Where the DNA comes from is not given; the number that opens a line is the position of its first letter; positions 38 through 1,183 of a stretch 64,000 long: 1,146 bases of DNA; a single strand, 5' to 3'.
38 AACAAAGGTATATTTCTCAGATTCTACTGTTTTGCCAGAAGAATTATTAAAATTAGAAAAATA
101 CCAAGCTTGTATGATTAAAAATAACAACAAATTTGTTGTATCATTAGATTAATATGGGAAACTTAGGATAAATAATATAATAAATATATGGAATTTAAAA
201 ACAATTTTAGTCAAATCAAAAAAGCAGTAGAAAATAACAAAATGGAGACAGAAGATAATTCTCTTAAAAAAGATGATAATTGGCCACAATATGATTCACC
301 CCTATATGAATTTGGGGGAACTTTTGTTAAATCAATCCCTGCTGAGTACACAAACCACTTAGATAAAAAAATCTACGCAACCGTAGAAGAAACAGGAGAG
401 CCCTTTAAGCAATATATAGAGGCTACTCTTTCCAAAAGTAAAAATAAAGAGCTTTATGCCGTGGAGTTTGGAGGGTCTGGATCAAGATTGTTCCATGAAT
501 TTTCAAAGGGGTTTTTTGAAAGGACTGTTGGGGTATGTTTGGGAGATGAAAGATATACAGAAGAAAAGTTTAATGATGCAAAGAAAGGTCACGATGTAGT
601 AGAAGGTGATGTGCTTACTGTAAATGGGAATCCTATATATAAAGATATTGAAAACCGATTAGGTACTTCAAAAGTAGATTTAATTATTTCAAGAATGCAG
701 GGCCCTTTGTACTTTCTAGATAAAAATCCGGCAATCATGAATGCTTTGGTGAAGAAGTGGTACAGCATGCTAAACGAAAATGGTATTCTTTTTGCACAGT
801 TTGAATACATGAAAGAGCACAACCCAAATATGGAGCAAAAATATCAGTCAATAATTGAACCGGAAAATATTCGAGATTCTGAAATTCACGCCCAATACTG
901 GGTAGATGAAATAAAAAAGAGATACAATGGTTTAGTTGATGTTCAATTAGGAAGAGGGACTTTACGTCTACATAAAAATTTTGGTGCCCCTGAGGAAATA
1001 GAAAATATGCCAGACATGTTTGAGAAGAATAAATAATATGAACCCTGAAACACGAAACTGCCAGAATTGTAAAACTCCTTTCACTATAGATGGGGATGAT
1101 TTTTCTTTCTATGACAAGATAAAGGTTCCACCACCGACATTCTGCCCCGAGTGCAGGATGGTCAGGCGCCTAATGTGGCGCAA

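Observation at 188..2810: Two-gene operon of unknown function: SAM-methyltransferase-like protein plus a 572-aa cysteine-rich protein with duplicated terminal zinc ribbons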

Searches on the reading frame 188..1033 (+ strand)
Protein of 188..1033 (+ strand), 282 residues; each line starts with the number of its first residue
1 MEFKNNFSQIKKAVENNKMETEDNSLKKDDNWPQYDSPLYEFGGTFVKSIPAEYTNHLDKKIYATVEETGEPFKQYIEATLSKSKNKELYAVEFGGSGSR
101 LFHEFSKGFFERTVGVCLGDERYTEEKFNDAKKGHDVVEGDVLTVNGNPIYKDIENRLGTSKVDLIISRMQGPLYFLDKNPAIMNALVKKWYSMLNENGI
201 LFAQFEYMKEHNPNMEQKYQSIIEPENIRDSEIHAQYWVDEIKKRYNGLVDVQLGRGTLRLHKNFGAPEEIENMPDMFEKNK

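Call 4: search_protein_families(library=pfam, proteins=[window:188-1033:+], max_evalue=1)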
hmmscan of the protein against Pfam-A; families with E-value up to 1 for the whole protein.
window:188-1033:+ (282 aa): 2 families
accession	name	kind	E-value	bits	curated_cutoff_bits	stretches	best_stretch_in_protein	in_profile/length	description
PF14403.11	CP_ATPgrasp_2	-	0.21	10.9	32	1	120-219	155-260/374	Circularly permuted ATP-grasp type 2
PF06984.18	MRP-L47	-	0.33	11.5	27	1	184-218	33-67/87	Mitochondrial 39-S ribosomal protein L47 (MRP-L47)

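Call 10: search_solved_structures(query=window:188-1033:+, max_evalue=10)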
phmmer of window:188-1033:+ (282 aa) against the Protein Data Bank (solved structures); distinct sequences matched with E-value up to 10: 3.
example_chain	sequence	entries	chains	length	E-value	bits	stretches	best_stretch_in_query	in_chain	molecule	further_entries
7qca_SE0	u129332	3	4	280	0.031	16.9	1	150-234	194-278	40S ribosomal protein S4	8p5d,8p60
3fdr_A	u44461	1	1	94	0.4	13.2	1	35-99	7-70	Tudor and KH domain-containing protein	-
2diq_A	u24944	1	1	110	0.55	12.8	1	35-99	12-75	Tudor and KH domain-containing protein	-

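Call 13: find_homologous_proteins(query=window:188-1033:+)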
Query window:188-1033:+ (282 aa): 31 proteins with E <= 0.001 among 756 candidates.
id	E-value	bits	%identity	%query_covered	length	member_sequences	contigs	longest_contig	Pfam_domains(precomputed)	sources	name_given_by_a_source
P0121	8.0e-180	614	95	100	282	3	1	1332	-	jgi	jgi:hypothetical protein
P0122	2.3e-102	360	57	99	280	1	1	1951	-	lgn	-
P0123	4.6e-99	349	57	98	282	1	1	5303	-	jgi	jgi:hypothetical protein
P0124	5.2e-96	339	54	99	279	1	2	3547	-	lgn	-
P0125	1.7e-87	311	51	99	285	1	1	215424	-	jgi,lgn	jgi:hypothetical protein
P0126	4.0e-83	297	53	88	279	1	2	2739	-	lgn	-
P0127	1.2e-80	289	50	98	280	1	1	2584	-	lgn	-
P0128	2.5e-79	285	49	98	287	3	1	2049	-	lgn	-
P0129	9.0e-78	280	48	95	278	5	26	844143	-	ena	-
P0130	2.5e-74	268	46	99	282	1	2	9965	-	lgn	-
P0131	6.2e-74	267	47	98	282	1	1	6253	-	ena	-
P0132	6.8e-73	264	46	96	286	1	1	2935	-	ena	-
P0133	1.0e-72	263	50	89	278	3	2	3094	-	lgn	-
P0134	7.1e-72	260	45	99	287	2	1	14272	-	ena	-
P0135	5.2e-67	244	45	89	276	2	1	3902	-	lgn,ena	-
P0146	1.0e-44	171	41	85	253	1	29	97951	-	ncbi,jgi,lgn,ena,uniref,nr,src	ncbi:hypothetical protein A3B84_00070 [Candidatus Nomurabacteria bacterium RIFCSPHIGHO2_02_FULL_35_1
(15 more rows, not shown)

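Call 28: search_protein_families(library=ncbifam, proteins=[window:188-1033:+], max_evalue=1)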
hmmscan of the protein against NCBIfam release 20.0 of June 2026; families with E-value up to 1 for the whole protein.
window:188-1033:+ (282 aa): 0 families

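Call 43: search_solved_structures(query=A4, max_evalue=10, show_alignments=2)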
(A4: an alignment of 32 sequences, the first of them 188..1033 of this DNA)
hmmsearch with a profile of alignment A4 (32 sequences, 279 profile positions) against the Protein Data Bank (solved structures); distinct sequences matched with E-value up to 10: 2.
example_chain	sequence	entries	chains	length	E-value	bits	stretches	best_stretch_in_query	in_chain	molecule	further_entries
5v0m_A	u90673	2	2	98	0.39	13.2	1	4-53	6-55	Type IV pilin protein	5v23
6vyf_A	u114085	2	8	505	0.82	12.2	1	6-96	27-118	Phosphotransferase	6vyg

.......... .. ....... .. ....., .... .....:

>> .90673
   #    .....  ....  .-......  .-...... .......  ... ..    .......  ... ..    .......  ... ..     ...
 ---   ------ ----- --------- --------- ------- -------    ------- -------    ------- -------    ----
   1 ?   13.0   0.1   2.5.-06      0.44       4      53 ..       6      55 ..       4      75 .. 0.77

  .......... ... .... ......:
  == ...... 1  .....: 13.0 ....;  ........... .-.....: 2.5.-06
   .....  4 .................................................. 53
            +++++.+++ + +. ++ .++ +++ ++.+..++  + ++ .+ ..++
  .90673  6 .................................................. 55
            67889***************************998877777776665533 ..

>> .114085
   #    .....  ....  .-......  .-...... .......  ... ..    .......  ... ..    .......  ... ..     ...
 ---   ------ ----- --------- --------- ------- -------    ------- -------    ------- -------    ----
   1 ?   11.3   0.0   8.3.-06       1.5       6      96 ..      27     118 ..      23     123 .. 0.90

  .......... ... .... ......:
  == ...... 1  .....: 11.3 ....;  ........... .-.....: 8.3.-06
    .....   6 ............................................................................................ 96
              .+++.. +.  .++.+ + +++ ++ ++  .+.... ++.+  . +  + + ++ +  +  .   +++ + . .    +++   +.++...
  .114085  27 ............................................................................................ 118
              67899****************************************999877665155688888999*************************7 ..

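Call 63: search_protein_families(library=pfam, alignment_id=A4, max_evalue=1)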
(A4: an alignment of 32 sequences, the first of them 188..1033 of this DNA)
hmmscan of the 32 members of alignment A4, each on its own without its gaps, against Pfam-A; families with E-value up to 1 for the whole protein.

A. member 1, window:188-1033:+ (282 aa): 2 families
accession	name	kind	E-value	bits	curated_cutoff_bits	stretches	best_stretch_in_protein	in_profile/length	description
PF14403.11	CP_ATPgrasp_2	-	0.21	10.9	32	1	120-219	155-260/374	Circularly permuted ATP-grasp type 2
PF06984.18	MRP-L47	-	0.33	11.5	27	1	184-218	33-67/87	Mitochondrial 39-S ribosomal protein L47 (MRP-L47)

B. families by the number of members that match (of 32 scanned): 29 families (the first 25 are shown)
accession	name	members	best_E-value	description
PF13489.12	Methyltransf_23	4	0.00035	Methyltransferase domain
PF01564.23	Spermine_synth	3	0.04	Spermine/spermidine synthase domain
PF13125.11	DUF3958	2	0.0033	Protein of unknown function (DUF3958)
PF13847.12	Methyltransf_31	2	0.0054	Methyltransferase domain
PF25191.1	DUF7832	2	0.069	Domain of unknown function (DUF7832)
PF06984.18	MRP-L47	2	0.13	Mitochondrial 39-S ribosomal protein L47 (MRP-L47)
PF10015.14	ThermoDBP-RP_arch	2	0.21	ThermoDBP-related, archaea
PF11394.13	Tla3_N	1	0.0076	Type VI lipase adapter protein Tla3, N-terminal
PF03455.24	dDENN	1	0.018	dDENN domain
PF18037.7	Ubiquitin_5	1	0.022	Ubiquitin-like domain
PF12241.14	Enoyl_reductase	1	0.029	Trans-2-enoyl-CoA reductase catalytic region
PF09279.17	EF-hand_like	1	0.031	Phosphoinositide-specific phospholipase C, efhand-like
PF20915.2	VPg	1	0.043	Viral genome-linked protein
PF24957.1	DrmE_C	1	0.05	DISARM protein DrmE, C-terminal domain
PF06974.18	WS_DGAT_C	1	0.067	WS/DGAT C-terminal domain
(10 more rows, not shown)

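Call 65: find_encoding_contigs(protein=P0125, flank=6000, max_places=1)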
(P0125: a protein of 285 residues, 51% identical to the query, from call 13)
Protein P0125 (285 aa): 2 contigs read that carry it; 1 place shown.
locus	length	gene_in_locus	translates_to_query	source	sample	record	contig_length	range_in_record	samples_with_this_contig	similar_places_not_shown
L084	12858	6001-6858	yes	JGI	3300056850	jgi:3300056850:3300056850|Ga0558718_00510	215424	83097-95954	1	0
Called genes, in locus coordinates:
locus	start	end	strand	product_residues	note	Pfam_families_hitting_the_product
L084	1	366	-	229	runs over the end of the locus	PF04402:SIMPL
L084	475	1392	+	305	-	PF00487:FA_desaturase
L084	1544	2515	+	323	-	-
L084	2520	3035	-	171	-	PF09990:DUF2231 (weak)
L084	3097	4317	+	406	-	PF19425:Csd3_N2, PF01551:Peptidase_M23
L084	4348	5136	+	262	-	-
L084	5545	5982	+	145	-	PF03652:RuvX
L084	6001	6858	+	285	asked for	-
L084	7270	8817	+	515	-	-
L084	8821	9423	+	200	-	-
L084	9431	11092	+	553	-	-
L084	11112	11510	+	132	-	PF01588:tRNA_bind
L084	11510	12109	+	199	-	PF09335:VTT_dom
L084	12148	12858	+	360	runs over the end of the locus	PF11104:PilM_2, PF14450:FtsA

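Call 66: find_encoding_contigs(protein=P0129, flank=6000, max_places=1)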
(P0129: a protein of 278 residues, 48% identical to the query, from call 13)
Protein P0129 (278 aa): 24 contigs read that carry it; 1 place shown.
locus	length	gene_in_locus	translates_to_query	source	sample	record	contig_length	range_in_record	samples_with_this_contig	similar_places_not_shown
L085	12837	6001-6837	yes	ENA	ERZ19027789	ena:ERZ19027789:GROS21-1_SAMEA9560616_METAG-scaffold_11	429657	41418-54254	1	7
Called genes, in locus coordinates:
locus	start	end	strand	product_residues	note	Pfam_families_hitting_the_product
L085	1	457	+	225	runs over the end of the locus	PF18922:DUF5672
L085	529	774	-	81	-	PF03831:YjdM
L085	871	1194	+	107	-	-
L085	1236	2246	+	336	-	PF07681:DoxX (weak)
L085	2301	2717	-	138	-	-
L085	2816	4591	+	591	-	PF00664:ABC_membrane, PF00005:ABC_tran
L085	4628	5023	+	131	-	PF03073:TspO_MBR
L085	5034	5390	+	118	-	-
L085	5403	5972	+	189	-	-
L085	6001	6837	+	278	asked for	-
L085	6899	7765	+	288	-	PF16162:KwaB (weak)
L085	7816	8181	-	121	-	PF13564:DoxX_2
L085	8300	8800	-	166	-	-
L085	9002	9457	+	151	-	-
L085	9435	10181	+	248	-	PF24038:DUF7347, PF00293:NUDIX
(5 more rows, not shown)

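Call 67: find_encoding_contigs(protein=P0146, flank=6000, max_places=1)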
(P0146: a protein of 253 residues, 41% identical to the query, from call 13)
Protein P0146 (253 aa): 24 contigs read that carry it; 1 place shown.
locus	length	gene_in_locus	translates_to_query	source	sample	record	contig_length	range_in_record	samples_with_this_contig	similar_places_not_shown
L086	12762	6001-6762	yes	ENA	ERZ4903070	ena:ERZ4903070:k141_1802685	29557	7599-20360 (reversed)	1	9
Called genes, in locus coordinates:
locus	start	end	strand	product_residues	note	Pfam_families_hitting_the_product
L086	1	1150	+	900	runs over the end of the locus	PF00690:Cation_ATPase_N, PF00122:E1-E2_ATPase, PF13246:Cation_ATPase, PF00702:Hydrolase, PF08282:Hydrolase_3 (faint), PF00689:Cation_ATPase_C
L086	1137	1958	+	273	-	-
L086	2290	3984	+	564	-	PF03717:PBP_dimer, PF00905:Transpeptidase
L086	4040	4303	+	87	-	-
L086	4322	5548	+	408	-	PF22694:CtpB_N-like (weak), PF13180:PDZ_2, PF17820:PDZ_6, PF03572:Peptidase_S41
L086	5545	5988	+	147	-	PF01281:Ribosomal_L9_N, PF03948:Ribosomal_L9_C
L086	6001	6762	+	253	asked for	-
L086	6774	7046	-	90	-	PF01016:Ribosomal_L27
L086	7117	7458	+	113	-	PF02805:Ada_Zn_binding (weak)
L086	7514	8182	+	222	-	-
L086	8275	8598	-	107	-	-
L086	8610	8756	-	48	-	-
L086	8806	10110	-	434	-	PF04977:DivIC (weak), PF01551:Peptidase_M23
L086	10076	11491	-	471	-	PF00749:tRNA-synt_1c, PF19269:Anticodon_2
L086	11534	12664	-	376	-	PF03033:Glyco_transf_28, PF04101:Glyco_tran_28_C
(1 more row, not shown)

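Call 69: find_encoding_contigs(protein=P0123, flank=5000, max_places=1)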
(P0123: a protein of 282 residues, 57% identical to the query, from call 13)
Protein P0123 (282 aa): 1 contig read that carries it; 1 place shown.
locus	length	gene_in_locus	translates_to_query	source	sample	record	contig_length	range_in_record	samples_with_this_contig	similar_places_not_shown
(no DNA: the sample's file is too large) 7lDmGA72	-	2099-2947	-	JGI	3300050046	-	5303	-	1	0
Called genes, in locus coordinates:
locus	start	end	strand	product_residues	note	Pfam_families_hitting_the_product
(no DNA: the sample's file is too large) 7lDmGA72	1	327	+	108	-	?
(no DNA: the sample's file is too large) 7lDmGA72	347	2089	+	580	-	-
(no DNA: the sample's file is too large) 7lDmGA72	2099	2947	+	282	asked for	-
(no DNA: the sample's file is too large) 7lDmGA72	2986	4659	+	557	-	-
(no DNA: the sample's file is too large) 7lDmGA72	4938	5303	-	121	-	?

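Call 70: find_encoding_contigs(protein=P0130, flank=5000, max_places=1)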
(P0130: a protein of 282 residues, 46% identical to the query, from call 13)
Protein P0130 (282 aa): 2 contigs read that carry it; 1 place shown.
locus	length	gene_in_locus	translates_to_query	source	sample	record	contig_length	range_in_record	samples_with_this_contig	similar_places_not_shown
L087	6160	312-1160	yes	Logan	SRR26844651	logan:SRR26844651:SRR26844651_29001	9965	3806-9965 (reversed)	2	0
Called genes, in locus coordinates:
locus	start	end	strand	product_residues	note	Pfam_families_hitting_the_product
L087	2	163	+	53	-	?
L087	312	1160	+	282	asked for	-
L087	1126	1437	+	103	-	-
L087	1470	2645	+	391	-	-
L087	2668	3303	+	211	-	PF06736:TMEM175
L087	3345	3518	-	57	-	-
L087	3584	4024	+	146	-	-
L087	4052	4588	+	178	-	PF02600:DsbB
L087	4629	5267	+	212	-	PF00702:Hydrolase, PF12710:HAD (faint), PF13419:HAD_2, PF13242:Hydrolase_like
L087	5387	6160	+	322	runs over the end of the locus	-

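Call 71: find_encoding_contigs(protein=P0134, flank=5000, max_places=1)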
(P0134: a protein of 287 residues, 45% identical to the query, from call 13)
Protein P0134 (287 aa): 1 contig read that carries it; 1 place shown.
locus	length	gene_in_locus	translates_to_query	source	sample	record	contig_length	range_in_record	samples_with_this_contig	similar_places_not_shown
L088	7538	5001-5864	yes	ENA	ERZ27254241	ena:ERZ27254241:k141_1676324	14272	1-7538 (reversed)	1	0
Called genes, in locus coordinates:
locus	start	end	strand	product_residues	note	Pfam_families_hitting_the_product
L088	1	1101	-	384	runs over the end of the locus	PF00155:Aminotran_1_2, PF01041:DegT_DnrJ_EryC1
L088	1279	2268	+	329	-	-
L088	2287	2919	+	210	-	PF00702:Hydrolase, PF13419:HAD_2, PF13242:Hydrolase_like (faint)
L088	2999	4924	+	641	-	PF13520:AA_permease_2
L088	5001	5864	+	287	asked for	-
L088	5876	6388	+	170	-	PF06414:Zeta_toxin, PF07931:CPT (weak), PF13238:AAA_18, PF13671:AAA_33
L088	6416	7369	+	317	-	PF01451:LMWPc, PF01230:HIT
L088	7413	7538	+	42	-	?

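Call 72: search_protein_families(library=padloc, proteins=[window:188-1033:+], max_evalue=0.01)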
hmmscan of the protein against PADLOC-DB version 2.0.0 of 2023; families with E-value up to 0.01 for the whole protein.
window:188-1033:+ (282 aa): 0 families

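Call 73: search_protein_families(library=phrogs, proteins=[window:188-1033:+], max_evalue=0.01)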
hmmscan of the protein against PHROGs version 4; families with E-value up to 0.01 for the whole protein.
window:188-1033:+ (282 aa): 0 families

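Call 82: list_cluster_members(proteins=[P0001, window:188-1033:+, L001:879-2552:+, L001:2559-3149:+])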
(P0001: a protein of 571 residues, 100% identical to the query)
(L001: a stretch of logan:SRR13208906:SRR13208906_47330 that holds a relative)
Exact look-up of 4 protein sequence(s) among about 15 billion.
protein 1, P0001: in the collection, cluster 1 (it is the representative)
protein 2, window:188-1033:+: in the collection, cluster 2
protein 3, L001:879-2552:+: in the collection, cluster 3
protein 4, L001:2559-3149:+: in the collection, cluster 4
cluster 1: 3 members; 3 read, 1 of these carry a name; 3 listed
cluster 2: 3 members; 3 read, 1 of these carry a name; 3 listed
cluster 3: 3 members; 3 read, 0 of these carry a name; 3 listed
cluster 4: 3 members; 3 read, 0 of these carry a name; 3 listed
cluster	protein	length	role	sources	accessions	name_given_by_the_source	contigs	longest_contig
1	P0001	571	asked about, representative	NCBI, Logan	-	-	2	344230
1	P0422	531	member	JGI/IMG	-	hypothetical protein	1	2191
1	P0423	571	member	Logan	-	-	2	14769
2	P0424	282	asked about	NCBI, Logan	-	-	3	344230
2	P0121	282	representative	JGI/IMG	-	hypothetical protein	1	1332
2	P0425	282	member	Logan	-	-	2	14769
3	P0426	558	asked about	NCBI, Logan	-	-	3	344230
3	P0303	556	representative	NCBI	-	-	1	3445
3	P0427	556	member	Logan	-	-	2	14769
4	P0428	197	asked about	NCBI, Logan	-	-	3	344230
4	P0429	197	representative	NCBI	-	-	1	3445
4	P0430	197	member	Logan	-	-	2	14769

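Call 87: find_related_loci(query=A4, collection=metagenome_contigs, flank=5000)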
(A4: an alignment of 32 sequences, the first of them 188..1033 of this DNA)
Query A4 (282 aa) in metagenome_contigs; peptide patterns used: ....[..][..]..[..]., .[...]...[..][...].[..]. (x = any residue, [..] = any of these).
324 stretches matched a pattern; 40 encode a relative of the query (tblastn E <= 1e-3); 40 distinct loci.
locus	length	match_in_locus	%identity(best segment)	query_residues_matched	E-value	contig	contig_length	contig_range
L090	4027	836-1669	49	1-279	4e-86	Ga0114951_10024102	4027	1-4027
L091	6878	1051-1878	49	5-279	1e-82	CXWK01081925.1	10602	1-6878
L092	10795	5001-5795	50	6-271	4e-80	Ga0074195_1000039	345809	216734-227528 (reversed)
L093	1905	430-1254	46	4-279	1e-82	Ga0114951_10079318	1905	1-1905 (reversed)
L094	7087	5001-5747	46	29-279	5e-76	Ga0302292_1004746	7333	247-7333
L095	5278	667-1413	47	29-279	8e-75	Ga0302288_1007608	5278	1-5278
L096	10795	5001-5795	46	5-271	2e-72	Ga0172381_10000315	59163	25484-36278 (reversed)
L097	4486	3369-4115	42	32-277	8e-61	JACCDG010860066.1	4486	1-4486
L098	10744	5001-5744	39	7-278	2e-58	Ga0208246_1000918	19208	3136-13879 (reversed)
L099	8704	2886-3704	40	1-282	1e-58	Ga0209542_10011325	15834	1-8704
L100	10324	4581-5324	39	7-278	2e-58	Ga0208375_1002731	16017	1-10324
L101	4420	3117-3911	38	9-278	2e-56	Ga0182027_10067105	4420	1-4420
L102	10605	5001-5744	39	7-279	4e-56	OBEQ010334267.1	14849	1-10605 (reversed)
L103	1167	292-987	42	32-278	2e-58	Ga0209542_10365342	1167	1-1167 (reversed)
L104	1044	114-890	37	7-279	8e-59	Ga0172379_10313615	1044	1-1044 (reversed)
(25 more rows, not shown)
